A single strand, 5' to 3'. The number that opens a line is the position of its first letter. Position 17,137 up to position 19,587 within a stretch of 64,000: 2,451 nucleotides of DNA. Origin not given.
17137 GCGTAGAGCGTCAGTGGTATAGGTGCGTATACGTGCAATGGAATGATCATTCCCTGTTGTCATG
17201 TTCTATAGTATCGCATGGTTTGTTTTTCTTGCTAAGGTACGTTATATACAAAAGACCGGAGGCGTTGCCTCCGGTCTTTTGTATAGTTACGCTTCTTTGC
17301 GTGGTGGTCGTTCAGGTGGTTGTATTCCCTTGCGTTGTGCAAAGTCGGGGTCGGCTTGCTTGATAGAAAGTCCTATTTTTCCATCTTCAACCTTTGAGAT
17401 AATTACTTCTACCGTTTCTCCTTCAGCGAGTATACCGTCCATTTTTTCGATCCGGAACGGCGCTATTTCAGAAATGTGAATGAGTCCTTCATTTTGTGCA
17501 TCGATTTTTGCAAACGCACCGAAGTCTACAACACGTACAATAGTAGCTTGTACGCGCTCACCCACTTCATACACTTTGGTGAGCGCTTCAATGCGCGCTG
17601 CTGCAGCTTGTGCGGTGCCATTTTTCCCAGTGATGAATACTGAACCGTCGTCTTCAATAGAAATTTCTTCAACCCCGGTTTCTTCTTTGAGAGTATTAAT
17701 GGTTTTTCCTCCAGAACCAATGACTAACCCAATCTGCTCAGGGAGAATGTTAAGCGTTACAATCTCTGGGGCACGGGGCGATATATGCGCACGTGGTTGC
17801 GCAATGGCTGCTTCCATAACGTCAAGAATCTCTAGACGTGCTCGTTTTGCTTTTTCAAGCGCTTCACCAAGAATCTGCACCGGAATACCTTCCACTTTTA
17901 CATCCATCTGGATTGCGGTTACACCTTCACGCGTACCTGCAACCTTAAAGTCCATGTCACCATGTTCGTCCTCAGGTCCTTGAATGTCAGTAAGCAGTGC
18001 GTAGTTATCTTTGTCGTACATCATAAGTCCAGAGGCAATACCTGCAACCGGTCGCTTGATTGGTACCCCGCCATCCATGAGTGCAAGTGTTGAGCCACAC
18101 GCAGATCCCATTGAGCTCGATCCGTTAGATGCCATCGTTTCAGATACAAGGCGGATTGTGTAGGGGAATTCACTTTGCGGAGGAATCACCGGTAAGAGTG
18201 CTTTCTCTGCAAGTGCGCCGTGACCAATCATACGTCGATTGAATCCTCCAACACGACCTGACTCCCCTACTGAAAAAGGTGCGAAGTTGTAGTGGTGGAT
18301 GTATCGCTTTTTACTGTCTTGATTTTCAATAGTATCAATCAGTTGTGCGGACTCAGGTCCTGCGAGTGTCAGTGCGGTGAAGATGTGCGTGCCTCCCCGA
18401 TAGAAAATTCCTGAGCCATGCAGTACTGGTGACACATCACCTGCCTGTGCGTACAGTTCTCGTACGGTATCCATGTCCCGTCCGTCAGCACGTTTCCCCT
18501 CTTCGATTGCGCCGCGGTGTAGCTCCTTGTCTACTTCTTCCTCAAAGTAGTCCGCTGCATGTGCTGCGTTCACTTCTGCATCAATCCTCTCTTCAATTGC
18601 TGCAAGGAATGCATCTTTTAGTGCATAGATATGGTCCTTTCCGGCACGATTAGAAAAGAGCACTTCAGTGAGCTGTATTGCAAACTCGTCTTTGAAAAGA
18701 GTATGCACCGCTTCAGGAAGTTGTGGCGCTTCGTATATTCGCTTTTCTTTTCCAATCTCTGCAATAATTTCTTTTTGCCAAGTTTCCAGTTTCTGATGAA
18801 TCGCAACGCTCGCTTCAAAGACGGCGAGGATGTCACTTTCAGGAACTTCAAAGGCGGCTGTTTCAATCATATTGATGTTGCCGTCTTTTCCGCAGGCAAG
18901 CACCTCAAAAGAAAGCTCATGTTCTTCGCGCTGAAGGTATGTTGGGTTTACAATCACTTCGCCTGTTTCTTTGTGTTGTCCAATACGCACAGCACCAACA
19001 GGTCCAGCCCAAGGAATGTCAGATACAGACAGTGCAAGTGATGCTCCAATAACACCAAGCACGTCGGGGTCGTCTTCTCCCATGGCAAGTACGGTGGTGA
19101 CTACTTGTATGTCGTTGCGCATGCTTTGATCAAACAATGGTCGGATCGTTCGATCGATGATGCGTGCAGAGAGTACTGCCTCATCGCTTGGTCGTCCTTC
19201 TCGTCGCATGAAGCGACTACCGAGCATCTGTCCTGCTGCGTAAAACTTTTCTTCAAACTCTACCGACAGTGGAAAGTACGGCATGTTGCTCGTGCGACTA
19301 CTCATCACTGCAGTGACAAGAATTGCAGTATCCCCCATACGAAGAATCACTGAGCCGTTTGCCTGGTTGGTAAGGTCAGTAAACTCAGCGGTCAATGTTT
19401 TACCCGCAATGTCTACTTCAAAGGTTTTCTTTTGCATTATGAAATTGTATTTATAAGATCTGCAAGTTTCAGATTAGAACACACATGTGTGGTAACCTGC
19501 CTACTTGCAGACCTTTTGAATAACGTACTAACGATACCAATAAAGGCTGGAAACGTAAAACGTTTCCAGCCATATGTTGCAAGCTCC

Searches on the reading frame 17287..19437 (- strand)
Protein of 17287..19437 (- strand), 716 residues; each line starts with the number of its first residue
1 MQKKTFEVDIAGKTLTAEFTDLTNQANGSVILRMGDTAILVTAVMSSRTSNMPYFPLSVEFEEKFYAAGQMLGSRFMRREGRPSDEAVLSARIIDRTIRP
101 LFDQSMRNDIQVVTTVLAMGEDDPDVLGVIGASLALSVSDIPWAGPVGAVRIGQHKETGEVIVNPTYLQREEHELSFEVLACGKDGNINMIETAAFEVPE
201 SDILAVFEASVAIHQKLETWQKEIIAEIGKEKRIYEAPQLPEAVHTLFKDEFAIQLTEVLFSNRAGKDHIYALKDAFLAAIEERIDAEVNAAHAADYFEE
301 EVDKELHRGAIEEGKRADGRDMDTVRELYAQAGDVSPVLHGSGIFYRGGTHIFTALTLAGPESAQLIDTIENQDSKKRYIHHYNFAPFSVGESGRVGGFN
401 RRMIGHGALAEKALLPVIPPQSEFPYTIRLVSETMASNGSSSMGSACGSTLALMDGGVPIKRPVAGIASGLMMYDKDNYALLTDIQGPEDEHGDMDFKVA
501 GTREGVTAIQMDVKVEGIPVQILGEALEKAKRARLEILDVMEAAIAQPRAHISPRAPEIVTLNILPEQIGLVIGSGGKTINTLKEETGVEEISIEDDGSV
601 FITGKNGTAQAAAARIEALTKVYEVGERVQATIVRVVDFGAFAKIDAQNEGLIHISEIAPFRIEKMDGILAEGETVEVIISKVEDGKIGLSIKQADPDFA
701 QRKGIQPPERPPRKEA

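Call 9: search_protein_families(library=pfam, proteins=[window:17287-19437:-])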
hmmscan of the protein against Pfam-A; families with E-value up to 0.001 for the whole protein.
window:17287-19437:- (716 aa): 4 families
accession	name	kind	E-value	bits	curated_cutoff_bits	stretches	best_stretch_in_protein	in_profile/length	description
PF01138.27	RNase_PH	-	3.2e-41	141.2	25.5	2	14-142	4-130/130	3' exoribonuclease family, domain 1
PF00575.29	S1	-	7.5e-11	42.7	22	1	624-692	3-73/74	S1 RNA binding domain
PF00013.35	KH_1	-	2.2e-09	37.4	21.5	1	560-617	2-65/66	KH domain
PF03725.20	RNase_PH_C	-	2.9e-09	37.2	20.8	1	463-532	2-66/67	3' exoribonuclease family, domain 2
